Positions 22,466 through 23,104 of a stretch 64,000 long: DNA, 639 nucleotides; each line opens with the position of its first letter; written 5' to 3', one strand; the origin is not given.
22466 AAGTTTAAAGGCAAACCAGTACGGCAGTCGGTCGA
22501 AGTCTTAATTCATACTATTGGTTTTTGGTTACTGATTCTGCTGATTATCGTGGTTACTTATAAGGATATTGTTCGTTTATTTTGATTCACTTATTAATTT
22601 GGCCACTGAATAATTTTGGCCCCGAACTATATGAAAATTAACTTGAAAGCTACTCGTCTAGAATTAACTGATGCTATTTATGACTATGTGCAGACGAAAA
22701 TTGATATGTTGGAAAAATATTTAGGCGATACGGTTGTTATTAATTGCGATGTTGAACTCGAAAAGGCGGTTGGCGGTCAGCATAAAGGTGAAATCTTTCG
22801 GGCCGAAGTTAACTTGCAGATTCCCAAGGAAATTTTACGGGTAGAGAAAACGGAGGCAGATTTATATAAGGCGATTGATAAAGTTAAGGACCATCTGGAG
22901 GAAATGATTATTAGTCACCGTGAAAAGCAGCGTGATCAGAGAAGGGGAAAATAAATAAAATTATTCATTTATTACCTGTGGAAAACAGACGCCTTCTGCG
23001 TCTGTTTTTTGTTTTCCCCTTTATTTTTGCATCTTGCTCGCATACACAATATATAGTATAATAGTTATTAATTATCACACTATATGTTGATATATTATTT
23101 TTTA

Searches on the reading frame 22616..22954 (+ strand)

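Call 21: search_protein_families(library=pfam, proteins=[window:22616-22954:+], max_evalue=0.001)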
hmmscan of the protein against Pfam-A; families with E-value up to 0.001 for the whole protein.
window:22616-22954:+ (112 aa): 1 family
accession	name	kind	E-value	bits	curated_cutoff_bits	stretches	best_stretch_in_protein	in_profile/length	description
PF02482.25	Ribosomal_S30AE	-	2.9e-19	70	23.7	1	8-106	1-88/88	Sigma 54 modulation protein / S30EA ribosomal protein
